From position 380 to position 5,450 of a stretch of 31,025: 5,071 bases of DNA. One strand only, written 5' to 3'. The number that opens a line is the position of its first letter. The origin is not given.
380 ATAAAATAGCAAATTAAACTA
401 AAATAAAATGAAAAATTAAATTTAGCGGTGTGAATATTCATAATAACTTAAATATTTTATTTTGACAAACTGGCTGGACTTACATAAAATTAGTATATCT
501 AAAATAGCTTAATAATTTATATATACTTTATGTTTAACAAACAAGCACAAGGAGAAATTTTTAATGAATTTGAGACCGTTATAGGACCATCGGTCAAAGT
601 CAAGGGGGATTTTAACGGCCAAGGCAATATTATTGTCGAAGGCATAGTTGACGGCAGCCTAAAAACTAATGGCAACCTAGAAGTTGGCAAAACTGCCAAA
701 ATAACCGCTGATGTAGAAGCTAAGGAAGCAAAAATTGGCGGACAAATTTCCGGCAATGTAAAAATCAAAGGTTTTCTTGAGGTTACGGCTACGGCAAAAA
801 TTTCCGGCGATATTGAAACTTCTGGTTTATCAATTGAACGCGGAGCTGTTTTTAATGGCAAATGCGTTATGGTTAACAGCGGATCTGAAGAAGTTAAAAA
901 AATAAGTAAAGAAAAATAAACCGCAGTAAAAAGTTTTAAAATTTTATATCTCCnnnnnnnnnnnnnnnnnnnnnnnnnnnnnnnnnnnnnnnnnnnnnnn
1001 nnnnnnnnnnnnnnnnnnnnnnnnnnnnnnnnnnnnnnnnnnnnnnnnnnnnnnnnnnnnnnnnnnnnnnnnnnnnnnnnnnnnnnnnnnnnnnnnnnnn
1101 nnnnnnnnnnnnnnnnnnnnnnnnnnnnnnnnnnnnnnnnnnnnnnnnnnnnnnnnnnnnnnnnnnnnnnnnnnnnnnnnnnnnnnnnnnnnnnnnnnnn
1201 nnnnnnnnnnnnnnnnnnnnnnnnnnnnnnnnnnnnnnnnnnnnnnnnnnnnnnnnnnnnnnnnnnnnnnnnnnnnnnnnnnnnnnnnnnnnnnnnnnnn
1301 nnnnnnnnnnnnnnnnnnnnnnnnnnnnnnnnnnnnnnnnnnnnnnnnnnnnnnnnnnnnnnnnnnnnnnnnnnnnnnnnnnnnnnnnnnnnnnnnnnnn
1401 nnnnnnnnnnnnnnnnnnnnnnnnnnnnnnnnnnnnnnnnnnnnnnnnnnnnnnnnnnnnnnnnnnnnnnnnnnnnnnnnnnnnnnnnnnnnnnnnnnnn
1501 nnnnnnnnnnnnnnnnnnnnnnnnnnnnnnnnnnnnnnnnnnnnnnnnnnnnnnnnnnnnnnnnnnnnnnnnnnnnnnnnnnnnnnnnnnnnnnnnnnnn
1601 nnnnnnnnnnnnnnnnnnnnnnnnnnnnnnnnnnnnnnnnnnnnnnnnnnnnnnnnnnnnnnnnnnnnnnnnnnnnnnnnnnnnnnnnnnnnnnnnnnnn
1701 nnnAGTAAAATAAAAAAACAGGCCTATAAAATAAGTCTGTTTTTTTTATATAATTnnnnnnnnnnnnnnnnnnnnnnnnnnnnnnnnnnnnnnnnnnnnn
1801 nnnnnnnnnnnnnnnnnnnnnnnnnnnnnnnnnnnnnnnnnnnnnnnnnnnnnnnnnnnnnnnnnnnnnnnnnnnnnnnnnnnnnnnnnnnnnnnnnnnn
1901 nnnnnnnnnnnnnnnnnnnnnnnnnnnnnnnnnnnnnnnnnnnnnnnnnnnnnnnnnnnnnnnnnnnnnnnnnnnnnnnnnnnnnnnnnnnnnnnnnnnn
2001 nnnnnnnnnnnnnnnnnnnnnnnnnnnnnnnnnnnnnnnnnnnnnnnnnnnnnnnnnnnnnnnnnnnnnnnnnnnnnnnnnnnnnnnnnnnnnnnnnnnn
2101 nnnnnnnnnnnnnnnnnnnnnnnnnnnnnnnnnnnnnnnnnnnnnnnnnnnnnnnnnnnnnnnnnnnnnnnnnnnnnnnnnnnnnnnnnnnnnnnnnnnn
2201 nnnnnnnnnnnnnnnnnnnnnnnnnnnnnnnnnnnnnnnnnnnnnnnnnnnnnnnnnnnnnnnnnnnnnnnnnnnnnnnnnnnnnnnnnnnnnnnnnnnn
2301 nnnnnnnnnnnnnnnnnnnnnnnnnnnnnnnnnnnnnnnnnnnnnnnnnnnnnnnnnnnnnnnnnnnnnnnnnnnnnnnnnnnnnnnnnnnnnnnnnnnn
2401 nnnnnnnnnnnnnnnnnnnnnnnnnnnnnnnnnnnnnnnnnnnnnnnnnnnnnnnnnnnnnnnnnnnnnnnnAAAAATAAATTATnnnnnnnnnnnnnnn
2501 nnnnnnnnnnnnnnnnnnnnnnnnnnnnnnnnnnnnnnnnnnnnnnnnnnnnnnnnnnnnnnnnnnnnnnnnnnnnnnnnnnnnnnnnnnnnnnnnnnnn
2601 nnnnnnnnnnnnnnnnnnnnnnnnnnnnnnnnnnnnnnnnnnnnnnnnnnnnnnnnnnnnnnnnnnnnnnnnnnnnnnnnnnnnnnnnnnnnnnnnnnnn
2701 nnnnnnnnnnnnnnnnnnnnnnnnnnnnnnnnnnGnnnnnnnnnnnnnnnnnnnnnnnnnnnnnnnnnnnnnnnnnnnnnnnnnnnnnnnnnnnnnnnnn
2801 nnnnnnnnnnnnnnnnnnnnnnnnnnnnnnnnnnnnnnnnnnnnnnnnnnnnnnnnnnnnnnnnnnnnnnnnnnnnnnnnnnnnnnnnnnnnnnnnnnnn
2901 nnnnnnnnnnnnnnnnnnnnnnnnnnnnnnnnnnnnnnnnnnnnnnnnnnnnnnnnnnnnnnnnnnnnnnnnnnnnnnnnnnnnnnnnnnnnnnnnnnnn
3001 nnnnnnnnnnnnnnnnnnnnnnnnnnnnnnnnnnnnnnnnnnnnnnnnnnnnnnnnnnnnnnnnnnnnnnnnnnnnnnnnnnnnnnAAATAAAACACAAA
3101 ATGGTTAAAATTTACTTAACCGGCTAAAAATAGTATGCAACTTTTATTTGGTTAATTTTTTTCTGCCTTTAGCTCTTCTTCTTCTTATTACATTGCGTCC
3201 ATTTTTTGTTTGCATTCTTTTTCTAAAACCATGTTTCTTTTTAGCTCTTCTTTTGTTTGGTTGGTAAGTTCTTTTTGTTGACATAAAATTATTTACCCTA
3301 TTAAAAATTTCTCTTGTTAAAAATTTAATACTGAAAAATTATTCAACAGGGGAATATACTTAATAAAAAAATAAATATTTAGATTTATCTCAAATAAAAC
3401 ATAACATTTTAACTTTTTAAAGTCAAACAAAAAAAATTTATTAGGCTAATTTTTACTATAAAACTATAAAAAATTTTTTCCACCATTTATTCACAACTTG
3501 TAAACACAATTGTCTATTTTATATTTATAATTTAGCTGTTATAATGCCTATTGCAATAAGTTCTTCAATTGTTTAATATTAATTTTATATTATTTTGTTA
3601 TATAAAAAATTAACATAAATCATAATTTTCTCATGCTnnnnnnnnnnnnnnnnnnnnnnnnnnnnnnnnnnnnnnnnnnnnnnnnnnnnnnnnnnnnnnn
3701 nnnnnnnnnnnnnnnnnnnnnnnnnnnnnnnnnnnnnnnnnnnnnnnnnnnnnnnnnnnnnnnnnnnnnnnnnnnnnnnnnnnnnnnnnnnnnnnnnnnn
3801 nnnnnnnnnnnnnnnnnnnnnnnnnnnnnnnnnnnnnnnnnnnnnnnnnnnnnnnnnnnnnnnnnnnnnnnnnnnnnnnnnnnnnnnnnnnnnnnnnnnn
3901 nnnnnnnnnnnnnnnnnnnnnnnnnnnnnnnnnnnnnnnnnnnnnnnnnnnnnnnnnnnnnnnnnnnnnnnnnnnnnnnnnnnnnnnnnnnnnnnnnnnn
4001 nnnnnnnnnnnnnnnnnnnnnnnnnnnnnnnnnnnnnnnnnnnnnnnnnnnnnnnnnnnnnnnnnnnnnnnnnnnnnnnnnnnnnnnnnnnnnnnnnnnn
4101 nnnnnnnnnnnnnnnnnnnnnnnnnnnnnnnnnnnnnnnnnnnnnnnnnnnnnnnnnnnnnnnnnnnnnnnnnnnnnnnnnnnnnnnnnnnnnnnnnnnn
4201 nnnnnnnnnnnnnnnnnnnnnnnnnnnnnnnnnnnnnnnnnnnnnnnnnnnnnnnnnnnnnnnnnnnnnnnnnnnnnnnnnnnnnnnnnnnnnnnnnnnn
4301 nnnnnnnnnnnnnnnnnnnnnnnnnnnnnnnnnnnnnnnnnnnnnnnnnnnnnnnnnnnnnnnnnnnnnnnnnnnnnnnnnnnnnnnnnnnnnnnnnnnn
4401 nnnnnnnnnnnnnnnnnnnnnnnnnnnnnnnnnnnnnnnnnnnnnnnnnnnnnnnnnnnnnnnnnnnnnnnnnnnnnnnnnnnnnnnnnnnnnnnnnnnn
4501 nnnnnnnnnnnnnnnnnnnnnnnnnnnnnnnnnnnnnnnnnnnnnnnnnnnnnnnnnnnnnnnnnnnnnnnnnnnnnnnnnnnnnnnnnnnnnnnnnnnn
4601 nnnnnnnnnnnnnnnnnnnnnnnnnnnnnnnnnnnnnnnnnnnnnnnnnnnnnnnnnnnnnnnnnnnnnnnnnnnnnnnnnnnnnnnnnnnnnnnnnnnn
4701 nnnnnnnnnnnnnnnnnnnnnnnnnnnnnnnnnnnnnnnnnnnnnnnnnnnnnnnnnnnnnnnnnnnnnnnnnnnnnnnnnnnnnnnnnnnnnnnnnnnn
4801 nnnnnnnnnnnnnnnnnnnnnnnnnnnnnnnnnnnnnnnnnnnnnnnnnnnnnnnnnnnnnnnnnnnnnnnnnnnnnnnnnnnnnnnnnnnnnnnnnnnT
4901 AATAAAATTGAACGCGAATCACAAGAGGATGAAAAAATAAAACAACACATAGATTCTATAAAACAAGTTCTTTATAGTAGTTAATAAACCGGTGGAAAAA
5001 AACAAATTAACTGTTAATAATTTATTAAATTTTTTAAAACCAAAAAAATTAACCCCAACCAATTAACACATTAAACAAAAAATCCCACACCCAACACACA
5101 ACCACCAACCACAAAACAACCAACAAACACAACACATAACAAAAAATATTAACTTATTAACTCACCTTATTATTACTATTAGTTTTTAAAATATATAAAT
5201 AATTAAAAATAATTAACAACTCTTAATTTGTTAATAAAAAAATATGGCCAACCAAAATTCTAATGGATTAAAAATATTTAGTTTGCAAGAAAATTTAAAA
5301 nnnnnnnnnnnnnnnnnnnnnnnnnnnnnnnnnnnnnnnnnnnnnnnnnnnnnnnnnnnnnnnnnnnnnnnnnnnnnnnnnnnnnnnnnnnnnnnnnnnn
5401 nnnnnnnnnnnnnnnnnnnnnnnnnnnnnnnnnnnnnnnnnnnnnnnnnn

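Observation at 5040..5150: G-free A+C tract of ~110 nt between dnaA and dnaN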

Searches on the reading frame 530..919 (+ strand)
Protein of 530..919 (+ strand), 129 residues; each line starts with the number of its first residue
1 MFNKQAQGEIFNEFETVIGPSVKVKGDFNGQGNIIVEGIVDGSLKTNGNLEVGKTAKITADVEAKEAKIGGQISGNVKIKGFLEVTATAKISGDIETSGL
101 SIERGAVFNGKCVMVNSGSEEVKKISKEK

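Call 7: search_protein_families(library=pfam, proteins=[window:530-919:+])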
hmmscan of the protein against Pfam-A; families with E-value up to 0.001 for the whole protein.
window:530-919:+ (129 aa): 1 family
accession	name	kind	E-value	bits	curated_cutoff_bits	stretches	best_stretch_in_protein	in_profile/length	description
PF04519.19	Bactofilin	-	3.4e-25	88.6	27.9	1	16-112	1-97/98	Polymer-forming cytoskeletal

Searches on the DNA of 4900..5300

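Call 51: search_rna_families(source=window, start=4900, end=5300, threshold=evalue, max_evalue=10)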
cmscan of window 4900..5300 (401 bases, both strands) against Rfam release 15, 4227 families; matches with E-value up to 10: 0.
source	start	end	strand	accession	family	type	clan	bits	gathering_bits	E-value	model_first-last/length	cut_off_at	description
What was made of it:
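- Tried and rejected: There is no Rfam match even at E = 10 (call 51).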
